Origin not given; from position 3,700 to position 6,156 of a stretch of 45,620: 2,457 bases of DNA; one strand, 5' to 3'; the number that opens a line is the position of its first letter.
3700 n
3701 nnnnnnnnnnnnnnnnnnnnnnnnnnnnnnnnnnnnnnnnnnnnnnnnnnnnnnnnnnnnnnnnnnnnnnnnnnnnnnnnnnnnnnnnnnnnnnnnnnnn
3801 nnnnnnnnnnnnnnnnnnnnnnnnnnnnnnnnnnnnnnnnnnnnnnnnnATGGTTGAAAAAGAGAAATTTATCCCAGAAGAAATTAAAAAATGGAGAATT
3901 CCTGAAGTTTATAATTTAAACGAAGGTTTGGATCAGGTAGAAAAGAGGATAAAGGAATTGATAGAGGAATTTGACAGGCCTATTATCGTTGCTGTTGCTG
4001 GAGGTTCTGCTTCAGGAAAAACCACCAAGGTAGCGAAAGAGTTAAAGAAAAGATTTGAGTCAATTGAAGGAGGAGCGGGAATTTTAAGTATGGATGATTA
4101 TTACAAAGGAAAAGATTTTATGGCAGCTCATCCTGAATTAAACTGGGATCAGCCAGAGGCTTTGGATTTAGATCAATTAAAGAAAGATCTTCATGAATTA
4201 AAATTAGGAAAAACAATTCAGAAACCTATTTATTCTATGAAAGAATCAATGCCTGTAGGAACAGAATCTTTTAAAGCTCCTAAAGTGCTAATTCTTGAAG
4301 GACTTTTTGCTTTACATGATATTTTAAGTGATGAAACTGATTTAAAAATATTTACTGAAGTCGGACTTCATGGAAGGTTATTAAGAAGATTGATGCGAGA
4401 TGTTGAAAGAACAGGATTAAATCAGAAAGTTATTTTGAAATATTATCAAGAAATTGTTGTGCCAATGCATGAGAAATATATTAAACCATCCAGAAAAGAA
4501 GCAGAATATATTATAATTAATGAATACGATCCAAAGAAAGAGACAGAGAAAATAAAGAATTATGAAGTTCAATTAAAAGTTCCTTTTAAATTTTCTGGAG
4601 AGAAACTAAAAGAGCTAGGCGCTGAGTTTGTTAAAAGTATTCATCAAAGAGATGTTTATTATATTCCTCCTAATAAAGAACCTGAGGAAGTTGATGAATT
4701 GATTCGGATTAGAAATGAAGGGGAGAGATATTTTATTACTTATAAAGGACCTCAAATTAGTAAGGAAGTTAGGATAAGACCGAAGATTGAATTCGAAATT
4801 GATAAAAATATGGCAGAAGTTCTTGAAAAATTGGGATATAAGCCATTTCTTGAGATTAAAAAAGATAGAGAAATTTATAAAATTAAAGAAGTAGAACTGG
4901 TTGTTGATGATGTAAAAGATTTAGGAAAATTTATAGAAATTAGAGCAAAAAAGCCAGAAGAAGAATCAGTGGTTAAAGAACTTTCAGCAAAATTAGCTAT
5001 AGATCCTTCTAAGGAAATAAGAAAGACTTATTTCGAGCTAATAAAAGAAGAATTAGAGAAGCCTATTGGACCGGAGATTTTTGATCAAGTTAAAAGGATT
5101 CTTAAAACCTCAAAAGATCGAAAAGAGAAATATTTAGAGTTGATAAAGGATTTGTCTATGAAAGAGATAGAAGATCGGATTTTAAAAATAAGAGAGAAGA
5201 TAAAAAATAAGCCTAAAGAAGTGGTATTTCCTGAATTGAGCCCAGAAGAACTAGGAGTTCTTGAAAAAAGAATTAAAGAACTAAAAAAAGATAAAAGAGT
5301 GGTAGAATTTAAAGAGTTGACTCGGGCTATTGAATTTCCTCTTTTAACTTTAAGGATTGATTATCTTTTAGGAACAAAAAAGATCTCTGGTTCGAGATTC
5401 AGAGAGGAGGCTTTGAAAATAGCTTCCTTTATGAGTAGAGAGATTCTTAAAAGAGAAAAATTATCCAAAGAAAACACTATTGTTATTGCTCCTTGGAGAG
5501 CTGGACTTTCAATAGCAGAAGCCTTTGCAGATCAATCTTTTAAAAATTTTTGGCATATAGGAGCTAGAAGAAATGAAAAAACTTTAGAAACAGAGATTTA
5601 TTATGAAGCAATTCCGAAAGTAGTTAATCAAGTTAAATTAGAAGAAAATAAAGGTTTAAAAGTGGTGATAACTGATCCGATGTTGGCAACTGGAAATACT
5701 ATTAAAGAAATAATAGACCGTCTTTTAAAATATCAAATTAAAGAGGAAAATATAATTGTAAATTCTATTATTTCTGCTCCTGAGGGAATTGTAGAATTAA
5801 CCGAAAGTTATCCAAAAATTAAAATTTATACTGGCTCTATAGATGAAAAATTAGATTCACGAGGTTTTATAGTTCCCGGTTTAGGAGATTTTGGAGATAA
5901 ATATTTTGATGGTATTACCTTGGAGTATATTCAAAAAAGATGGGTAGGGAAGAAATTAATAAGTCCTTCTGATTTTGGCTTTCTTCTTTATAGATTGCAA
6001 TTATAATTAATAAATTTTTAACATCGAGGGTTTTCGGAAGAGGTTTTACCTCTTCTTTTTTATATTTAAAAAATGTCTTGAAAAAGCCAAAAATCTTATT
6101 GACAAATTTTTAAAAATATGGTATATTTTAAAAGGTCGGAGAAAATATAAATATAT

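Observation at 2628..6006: Self-contained three-gene nucleotide module: CYTH-like protein / HD phosphohydrolase / kinase-CYTH-UPRT fusion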

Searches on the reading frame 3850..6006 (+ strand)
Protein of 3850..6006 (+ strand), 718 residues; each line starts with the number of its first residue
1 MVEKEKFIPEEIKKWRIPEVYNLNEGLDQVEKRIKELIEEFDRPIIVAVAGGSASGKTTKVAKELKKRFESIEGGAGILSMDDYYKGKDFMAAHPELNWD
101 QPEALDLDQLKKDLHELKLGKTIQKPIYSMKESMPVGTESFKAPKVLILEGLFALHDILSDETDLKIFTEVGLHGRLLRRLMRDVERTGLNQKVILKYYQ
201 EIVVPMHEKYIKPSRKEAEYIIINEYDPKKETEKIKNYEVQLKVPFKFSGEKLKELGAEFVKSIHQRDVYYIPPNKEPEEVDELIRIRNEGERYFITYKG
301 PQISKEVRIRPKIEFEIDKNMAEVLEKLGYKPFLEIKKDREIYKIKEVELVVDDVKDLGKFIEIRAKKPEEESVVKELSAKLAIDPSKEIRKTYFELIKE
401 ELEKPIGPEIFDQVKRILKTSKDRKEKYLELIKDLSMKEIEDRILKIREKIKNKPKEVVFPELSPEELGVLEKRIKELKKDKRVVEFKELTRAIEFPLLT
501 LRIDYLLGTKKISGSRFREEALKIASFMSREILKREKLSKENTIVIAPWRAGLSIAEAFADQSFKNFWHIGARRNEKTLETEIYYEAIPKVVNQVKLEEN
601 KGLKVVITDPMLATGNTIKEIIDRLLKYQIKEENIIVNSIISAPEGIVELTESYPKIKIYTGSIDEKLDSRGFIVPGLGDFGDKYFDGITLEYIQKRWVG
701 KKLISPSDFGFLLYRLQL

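Call 3: search_protein_families(library=pfam, proteins=[window:3850-6006:+], max_evalue=1)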
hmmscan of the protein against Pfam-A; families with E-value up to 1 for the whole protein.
window:3850-6006:+ (718 aa): 10 families
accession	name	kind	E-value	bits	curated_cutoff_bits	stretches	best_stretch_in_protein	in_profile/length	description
PF14681.12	UPRTase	-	6.2e-39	134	27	1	496-687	24-205/206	Uracil phosphoribosyltransferase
PF00485.24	PRK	-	2.9e-27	96.2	22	1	46-222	1-187/196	Phosphoribulokinase / Uridine kinase family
PF01928.26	CYTH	-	2.1e-26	93.3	23.2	1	237-394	3-179/179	CYTH domain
PF00156.33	Pribosyltran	-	2e-08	34.1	26.3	1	530-640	20-123/158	Phosphoribosyl transferase domain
PF03233.18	Cauli_AT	-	0.012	16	24.8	1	394-481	67-157/163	Aphid transmission protein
PF24390.1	PRTase-CE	-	0.017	15.5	27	1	601-666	104-173/253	PRTase-CE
PF00258.30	Flavodoxin_1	-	0.019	15.6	25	0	52-86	4-38/143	Flavodoxin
PF06414.18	Zeta_toxin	-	0.031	14.1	22.3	1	34-84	7-54/199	Zeta toxin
PF00091.31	Tubulin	-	0.036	14.8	33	1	25-70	90-139/190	Tubulin/FtsZ family, GTPase domain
PF25357.1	PH_S11IP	-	0.31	11.4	27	0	183-230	56-102/118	STK11-interacting protein PH domain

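Call 4: search_protein_families(library=ncbifam, proteins=[window:3850-6006:+], max_evalue=1)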
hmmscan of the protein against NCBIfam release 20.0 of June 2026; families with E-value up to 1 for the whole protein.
window:3850-6006:+ (718 aa): 17 families
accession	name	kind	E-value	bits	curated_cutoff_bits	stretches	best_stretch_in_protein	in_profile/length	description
NF004018.0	PRK05480.1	equivalog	1.1e-40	139.3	180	1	42-227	4-190/210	uridine kinase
TIGR00235.1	udk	equivalog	2.7e-38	131.7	220.3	1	44-227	6-190/207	uridine kinase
TIGR01091.1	upp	equivalog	1.1e-37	129.8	208.35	1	534-686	61-204/207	uracil phosphoribosyltransferase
NF001097.0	PRK00129.1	equivalog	1.7e-34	119.4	114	1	533-686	62-206/209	uracil phosphoribosyltransferase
TIGR00318.1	cyaB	equivalog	1.9e-30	106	57.95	1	239-399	5-173/174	class IV adenylate cyclase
NF005655.0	PRK07429.1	subfamily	1.5e-22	80.2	236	1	40-242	4-204/326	phosphoribulokinase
TIGR00554.2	panK_bact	equivalog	1.2e-06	28.1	235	1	39-158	77-201/310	type I pantothenate kinase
NF006746.0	PRK09270.1-5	subfamily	1.4e-06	27.4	250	1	30-205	8-189/210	nucleoside/nucleotide kinase family protein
NF005807.0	PRK07667.1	equivalog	2.1e-05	24.1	221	1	34-182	7-158/193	kinase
TIGR01251.1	ribP_PPkin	subfamily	2.2e-05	23.5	113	1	530-625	151-233/309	ribose-phosphate diphosphokinase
NF005115.0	PRK06547.1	equivalog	0.00059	19.3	173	1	42-184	13-139/172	hypothetical protein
NF002095.0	PRK00934.1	equivalog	0.001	18.3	296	1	533-628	147-230/287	ribose-phosphate diphosphokinase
NF002620.0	PRK02277.1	subfamily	0.017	14.8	115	1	523-631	71-170/201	orotate phosphoribosyltransferase-like protein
NF002635.0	PRK02304.1-4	subfamily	0.019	14.5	146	1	600-647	113-158/188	adenine phosphoribosyltransferase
NF041405.1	XopAJ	subfamily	0.064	12.4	300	1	32-82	47-100/324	XopAJ/AvrRxo1 family type III secretion system effector zeta toxin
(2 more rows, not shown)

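Call 10: find_homologous_proteins(query=window:3850-6006:+, max_evalue=0.001)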
Query window:3850-6006:+ (718 aa): 198 proteins with E <= 0.001 among 8000 candidates; the best 120 are listed.
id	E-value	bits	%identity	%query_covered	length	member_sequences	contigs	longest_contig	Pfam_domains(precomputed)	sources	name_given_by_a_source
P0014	0.0e+0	1541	100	100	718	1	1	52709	PF14681.13,PF01928.27,PF00485.25,PF00156.34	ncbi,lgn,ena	-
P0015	2.6e-113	398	51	53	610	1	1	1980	PF01928.27,PF00485.25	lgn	-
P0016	6.4e-107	377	50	53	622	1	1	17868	PF01928.27,PF00485.25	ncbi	-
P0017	9.3e-106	373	50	53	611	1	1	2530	PF01928.27,PF00485.25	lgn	-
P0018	1.2e-104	370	49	50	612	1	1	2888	PF01928.27,PF00485.25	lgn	-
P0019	3.5e-104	368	47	53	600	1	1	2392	PF01928.27,PF00485.25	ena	-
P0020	1.7e-102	363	47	53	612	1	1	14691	PF01928.27,PF00485.25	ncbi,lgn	-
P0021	2.9e-102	362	48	53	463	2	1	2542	PF01928.27,PF00485.25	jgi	-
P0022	8.8e-92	327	46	53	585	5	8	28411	PF01928.27,PF00485.25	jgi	-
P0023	1.0e-91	327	46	54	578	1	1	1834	PF01928.27,PF00485.25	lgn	-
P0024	5.2e-91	325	46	54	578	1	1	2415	PF01928.27,PF00485.25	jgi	jgi:predicted adenylyl cyclase CyaB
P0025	1.0e-90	324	46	53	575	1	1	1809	PF01928.27,PF00485.25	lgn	-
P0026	4.5e-90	322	46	53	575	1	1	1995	PF01928.27,PF00485.25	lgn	-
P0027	8.8e-90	321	46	55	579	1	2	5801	PF01928.27,PF00485.25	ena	-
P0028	9.5e-90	320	46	55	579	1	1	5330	PF01928.27,PF00485.25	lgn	-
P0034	2.0e-88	316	45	55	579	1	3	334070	PF01928.27,PF00485.25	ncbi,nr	ncbi:MAG: class IV adenylate cyclase [Patescibacteria group bacterium]|nr:class IV adenylate cyclase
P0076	2.3e-82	296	43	53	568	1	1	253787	PF01928.27,PF00485.25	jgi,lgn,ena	-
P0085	8.6e-82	294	43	53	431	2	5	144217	PF01928.27,PF00485.25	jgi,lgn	jgi:uridine kinase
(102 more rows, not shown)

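Call 34: search_solved_structures(query=window:3850-6006:+, max_evalue=0.001, show_alignments=2)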
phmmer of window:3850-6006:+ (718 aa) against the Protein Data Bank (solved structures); distinct sequences matched with E-value up to 0.001: 38.
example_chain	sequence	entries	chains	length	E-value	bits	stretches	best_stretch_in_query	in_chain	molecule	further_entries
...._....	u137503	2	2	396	1.1e-38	136.7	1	24-399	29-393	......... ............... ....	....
2e55_A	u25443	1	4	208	4.4e-24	88.5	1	537-686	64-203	Uracil phosphoribosyltransferase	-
3w8r_A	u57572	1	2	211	1.2e-21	80.4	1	43-222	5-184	Uridine kinase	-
3asy_A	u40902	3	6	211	1.6e-21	80.1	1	43-222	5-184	Uridine kinase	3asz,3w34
7rh8_A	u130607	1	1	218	6.6e-21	78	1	572-686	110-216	Uracil phosphoribosyltransferase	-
9y3v_K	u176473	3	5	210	1.3e-20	77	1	43-224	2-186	Uridine kinase P10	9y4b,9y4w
2ehj_A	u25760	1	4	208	1.6e-20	76.8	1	542-686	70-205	Uracil phosphoribosyltransferase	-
1upf_D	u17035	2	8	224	6.5e-20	74.7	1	571-687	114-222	URACIL PHOSPHORIBOSYLTRANSFERASE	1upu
1bd3_D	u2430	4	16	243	7.6e-20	74.5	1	571-687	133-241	URACIL PHOSPHORIBOSYLTRANSFERASE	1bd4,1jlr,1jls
6wn8_A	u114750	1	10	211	1.7e-19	73.4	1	537-686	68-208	Uracil phosphoribosyltransferase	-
1o5o_A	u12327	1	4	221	7.9e-19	71.2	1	537-686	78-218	Uracil phosphoribosyltransferase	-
7ns8_A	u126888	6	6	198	1.1e-18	70.7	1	257-404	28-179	Triphosphate tunnel metalloenzyme Saci_0718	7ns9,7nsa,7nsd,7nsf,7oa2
6pwz_A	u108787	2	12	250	1.2e-18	70.5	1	43-223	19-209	Uridine-cytidine kinase 2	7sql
1udw_A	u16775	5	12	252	1.3e-18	70.5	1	43-223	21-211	Uridine-cytidine kinase 2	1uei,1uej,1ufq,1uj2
6n53_A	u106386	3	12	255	1.3e-18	70.4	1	43-223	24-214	Uridine-cytidine kinase 2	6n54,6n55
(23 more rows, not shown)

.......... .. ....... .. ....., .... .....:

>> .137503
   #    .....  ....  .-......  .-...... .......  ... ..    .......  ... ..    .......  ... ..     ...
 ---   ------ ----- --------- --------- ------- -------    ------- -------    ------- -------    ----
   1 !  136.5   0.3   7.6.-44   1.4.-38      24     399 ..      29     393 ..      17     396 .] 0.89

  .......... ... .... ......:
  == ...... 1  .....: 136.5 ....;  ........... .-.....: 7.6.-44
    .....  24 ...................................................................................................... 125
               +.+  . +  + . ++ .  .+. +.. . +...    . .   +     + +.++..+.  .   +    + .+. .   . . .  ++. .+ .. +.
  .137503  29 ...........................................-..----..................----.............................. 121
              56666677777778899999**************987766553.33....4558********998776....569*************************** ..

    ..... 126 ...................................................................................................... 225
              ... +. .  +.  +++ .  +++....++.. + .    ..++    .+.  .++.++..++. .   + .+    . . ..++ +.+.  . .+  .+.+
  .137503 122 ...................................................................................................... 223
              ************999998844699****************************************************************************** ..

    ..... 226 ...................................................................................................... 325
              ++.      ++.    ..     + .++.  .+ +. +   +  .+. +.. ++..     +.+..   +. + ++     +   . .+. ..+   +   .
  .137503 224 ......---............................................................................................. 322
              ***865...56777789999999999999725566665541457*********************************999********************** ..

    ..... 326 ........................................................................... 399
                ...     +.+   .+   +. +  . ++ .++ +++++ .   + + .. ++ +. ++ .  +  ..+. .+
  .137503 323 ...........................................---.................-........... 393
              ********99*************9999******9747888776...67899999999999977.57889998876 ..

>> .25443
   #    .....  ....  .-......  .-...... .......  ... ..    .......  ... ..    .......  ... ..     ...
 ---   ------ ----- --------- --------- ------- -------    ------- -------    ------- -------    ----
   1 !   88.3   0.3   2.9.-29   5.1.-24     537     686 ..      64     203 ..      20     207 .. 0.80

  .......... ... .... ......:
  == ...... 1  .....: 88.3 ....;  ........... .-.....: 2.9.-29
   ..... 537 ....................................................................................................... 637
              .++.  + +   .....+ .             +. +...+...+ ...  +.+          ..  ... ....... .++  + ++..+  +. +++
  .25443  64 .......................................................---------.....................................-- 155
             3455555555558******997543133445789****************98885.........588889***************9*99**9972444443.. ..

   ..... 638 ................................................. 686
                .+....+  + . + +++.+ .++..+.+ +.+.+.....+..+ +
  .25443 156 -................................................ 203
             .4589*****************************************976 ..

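Call 37: find_encoding_contigs(protein=P0016, flank=6000, max_places=2)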
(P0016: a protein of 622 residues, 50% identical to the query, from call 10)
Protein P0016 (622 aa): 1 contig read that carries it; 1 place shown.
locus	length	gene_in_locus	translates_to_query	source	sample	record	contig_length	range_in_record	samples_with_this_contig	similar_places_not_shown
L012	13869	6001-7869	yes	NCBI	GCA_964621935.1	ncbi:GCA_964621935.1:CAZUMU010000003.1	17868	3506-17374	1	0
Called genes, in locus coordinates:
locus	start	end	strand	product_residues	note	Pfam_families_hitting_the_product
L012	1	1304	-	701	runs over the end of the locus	PF01138:RNase_PH, PF03725:RNase_PH_C, PF03726:PNPase, PF01138:RNase_PH, PF00013:KH_1, PF00575:S1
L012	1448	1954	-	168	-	PF01936:NYN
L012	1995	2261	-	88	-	PF00312:Ribosomal_S15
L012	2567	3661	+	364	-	-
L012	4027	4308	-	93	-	PF01541:GIY-YIG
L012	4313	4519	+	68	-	-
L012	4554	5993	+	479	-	PF01743:PolyA_pol, PF12627:PolyA_pol_RNAbd, PF01966:HD, PF13735:tRNA_NucTran2_2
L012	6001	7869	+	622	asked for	PF01928:CYTH, PF00485:PRK, PF01928:CYTH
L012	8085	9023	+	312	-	PF01048:PNP_UDP_1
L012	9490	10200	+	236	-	PF00483:NTP_transferase, PF12804:NTP_transf_3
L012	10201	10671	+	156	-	PF08378:NERD (weak), PF02021:UPF0102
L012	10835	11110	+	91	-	PF01371:Trp_repressor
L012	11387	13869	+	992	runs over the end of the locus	?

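Call 38: find_encoding_contigs(protein=P0020, flank=6000, max_places=2)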
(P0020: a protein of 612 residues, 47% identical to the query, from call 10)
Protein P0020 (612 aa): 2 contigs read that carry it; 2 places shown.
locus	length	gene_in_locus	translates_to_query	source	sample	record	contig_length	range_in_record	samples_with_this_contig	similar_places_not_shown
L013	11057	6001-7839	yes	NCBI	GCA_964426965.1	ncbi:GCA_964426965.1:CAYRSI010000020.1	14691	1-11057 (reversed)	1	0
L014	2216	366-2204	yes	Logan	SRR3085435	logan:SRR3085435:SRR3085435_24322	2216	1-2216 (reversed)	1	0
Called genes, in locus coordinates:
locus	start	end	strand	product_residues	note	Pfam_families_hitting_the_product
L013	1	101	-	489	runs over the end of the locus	-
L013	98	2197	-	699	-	PF01138:RNase_PH, PF03725:RNase_PH_C (weak), PF03726:PNPase (weak), PF01138:RNase_PH, PF00013:KH_1, PF00575:S1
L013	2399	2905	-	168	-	PF01936:NYN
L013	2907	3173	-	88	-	PF00312:Ribosomal_S15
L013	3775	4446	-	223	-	-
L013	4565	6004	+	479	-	PF01743:PolyA_pol, PF12627:PolyA_pol_RNAbd, PF01966:HD, PF13735:tRNA_NucTran2_2 (weak)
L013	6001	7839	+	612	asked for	PF01928:CYTH, PF00485:PRK, PF01928:CYTH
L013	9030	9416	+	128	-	PF00483:NTP_transferase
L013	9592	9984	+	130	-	PF08378:NERD (weak), PF02021:UPF0102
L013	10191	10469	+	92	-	PF01371:Trp_repressor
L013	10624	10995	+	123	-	PF01258:zf-dskA_traR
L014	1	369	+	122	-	?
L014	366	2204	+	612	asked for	PF01928:CYTH, PF00485:PRK, PF01928:CYTH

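Call 75: find_encoding_contigs(protein=P0034, flank=4000, max_places=1)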
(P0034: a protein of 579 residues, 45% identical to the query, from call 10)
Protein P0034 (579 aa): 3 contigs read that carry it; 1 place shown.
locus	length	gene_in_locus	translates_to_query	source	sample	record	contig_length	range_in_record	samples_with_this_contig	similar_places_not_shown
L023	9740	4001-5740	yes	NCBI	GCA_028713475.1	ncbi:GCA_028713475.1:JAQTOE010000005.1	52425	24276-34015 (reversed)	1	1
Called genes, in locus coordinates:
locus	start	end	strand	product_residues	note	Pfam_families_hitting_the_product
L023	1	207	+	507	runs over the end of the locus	PF02874:ATP-synt_ab_N, PF00006:ATP-synt_ab, PF00306:ATP-synt_ab_C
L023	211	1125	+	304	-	PF00231:ATP-synt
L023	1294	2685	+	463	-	PF02874:ATP-synt_ab_N, PF00006:ATP-synt_ab, PF22919:ATP-synt_VA_C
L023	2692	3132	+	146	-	PF02823:ATP-synt_DE_N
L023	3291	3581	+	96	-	-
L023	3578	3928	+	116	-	-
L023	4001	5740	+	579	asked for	PF00485:PRK, PF01928:CYTH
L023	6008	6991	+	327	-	PF00438:S-AdoMet_synt_N, PF02772:S-AdoMet_synt_M, PF02773:S-AdoMet_synt_C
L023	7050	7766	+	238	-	PF00300:His_Phos_1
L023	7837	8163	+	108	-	-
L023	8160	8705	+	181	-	-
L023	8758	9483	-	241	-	PF02535:Zip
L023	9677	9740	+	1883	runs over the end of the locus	PF13385:Laminin_G_3, PF00041:fn3 (faint), PF10102:DUF2341, PF06439:3keto-disac_hyd, PF16656:Pur_ac_phosph_N (weak)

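Call 76: find_encoding_contigs(protein=P0076, flank=4000, max_places=1)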
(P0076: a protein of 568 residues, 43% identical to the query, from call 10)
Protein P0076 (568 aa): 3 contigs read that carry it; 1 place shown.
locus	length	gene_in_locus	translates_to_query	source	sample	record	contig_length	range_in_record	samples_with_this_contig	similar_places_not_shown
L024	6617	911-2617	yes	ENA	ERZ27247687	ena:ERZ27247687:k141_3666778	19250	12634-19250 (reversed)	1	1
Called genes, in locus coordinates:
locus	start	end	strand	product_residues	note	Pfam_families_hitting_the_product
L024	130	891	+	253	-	PF01978:TrmB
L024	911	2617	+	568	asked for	PF01928:CYTH, PF00485:PRK, PF01928:CYTH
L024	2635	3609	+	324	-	PF14257:DUF4349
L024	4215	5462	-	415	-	PF13263:PHP_C (faint), PF27218:MJ0043_C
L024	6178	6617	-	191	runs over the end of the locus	PF00961:LAGLIDADG_1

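Call 77: find_encoding_contigs(protein=P0085, flank=4000, max_places=1)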
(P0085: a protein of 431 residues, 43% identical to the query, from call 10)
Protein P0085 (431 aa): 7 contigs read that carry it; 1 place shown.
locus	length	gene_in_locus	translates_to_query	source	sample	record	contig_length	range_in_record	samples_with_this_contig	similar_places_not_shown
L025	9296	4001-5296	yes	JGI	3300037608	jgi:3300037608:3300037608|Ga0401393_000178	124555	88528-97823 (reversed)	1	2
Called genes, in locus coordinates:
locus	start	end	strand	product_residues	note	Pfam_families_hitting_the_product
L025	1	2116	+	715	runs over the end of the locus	PF22548:AEP-TOTE, PF18766:SWI2_SNF2 (faint), PF00270:DEAD, PF04851:ResIII, PF13401:AAA_22 (faint), PF00271:Helicase_C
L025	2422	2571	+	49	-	-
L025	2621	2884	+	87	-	-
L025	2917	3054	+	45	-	-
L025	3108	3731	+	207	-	PF06821:Ser_hydrolase (weak), PF00561:Abhydrolase_1 (faint)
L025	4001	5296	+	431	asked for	PF00485:PRK, PF01928:CYTH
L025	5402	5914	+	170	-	PF12822:ECF_trnsprt (weak)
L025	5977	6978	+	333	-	PF01512:Complex1_51K, PF10589:NADH_4Fe-4S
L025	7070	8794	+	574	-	PF00111:Fer2, PF13510:Fer2_4, PF00037:Fer4 (faint), PF14697:Fer4_21 (weak), PF12838:Fer4_7 (weak), PF02906:Fe_hyd_lg_C, PF02256:Fe_hyd_SSU (weak)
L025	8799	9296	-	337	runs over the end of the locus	PF13310:Virulence_RhuM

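Call 82: search_protein_families(library=padloc, proteins=[window:3850-6006:+], max_evalue=0.01)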
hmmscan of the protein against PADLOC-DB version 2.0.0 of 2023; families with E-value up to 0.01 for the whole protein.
window:3850-6006:+ (718 aa): 2 families
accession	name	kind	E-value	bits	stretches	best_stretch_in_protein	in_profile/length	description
PDLC02931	PRTase_III-A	-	2.1e-05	22.3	1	592-666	126-198/267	-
PDLC02935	PRTase_III-A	-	0.00015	19.2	1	532-654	70-179/290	-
